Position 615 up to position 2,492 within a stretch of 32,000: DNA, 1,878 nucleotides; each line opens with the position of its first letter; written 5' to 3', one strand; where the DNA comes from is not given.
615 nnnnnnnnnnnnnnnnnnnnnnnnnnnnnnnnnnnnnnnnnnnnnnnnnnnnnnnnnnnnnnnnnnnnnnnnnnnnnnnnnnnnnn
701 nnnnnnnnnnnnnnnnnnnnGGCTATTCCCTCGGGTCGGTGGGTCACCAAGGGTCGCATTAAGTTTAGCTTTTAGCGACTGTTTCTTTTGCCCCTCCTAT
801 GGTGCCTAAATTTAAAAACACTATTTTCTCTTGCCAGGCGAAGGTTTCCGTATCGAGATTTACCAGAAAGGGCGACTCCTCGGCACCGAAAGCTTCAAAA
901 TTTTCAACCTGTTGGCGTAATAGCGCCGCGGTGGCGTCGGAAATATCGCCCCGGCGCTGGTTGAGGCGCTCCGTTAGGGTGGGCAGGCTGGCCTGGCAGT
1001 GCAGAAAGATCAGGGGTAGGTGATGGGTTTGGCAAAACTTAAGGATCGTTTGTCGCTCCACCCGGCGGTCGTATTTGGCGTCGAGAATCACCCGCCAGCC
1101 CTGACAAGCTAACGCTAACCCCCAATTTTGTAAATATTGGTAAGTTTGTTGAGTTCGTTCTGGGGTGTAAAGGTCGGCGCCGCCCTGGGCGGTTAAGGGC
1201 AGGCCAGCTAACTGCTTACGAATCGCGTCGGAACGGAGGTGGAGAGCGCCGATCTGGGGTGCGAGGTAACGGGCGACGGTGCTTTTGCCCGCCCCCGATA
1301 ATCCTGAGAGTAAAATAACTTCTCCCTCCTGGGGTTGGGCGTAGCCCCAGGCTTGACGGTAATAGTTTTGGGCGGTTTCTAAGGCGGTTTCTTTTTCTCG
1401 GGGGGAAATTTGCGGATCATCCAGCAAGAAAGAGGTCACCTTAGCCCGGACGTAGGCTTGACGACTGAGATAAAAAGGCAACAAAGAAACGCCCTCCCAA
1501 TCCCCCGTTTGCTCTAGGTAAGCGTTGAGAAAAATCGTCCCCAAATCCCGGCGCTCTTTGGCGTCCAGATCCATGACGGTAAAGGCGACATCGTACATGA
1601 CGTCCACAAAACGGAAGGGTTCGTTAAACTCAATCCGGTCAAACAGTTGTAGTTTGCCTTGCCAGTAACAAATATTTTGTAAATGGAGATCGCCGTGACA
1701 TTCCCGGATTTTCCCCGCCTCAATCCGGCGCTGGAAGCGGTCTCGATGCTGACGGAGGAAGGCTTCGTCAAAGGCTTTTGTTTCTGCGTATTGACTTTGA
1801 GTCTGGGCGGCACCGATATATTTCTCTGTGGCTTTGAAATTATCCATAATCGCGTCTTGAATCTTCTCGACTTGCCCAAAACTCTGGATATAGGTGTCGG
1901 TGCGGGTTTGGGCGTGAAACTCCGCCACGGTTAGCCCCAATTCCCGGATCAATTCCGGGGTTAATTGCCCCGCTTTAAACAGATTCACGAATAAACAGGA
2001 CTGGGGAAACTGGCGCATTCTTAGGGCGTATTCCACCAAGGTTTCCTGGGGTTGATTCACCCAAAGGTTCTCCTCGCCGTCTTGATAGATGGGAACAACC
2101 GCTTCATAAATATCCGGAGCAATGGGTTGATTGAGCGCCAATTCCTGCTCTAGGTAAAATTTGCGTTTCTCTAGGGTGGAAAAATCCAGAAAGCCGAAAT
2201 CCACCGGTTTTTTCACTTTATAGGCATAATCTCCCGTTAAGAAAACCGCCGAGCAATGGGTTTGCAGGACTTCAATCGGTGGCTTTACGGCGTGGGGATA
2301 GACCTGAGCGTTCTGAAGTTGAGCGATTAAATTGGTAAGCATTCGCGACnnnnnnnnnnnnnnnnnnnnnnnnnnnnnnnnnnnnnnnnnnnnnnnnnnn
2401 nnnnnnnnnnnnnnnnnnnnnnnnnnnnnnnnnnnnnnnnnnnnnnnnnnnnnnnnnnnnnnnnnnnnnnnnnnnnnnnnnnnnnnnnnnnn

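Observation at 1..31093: Hyper-abundant palindrome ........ (plus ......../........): an apparent alternate HIP, with canonical HIP1 absent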

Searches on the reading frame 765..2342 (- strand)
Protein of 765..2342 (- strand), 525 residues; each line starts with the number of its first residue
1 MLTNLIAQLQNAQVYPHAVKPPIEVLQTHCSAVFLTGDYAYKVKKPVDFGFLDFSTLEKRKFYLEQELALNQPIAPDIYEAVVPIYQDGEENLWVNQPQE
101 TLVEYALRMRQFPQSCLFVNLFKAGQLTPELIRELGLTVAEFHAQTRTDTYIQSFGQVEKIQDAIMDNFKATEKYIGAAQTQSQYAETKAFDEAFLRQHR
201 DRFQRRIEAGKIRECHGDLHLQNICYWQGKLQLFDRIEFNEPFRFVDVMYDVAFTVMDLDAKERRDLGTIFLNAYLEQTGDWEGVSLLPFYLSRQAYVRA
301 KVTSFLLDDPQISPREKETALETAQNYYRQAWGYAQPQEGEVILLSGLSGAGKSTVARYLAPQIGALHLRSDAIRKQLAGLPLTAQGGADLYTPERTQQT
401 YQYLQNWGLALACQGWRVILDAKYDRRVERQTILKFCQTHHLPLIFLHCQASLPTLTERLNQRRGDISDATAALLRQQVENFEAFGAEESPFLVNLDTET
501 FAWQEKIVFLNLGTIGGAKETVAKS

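Call 20: find_encoding_contigs(protein=window:765-2342:-, flank=10000, max_places=6)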
Protein window:765-2342:- (525 aa): 3 contigs read that carry it; 2 places shown.
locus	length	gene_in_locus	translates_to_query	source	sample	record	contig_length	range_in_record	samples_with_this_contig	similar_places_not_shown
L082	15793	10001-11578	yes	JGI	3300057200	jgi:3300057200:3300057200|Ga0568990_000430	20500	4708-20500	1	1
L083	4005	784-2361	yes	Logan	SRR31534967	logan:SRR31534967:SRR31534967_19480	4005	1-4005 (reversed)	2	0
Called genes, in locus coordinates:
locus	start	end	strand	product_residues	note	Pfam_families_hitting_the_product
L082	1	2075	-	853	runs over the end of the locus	PF00521:DNA_topoisoIV, PF03989:DNA_gyraseA_C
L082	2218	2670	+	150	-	-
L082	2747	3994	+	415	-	PF00291:PALP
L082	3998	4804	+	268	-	PF02361:CbiQ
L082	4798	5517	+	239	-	PF00005:ABC_tran, PF13304:AAA_21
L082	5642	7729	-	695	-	PF00009:GTP_EFTU, PF03144:GTP_EFTU_D2, PF22042:EF-G_D2, PF14492:EFG_III, PF03764:EFG_IV, PF00679:EFG_C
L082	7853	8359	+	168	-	PF25084:LbH_EIF2B (faint), PF14602:Hexapep_2 (faint), PF00132:Hexapep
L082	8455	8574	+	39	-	PF06298:PsbY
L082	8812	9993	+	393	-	PF03739:LptF_LptG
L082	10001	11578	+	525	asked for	PF13671:AAA_33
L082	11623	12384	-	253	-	PF07719:TPR_2 (weak), PF13428:TPR_14 (faint), PF13432:TPR_16 (weak)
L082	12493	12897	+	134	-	PF09383:NIL, PF12837:Fer4_6 (weak), PF13237:Fer4_10 (weak), PF00037:Fer4 (weak), PF14697:Fer4_21, PF12838:Fer4_7, PF13187:Fer4_9, PF00037:Fer4 (weak), +2 more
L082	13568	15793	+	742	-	?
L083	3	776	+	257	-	?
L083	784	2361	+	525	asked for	PF13671:AAA_33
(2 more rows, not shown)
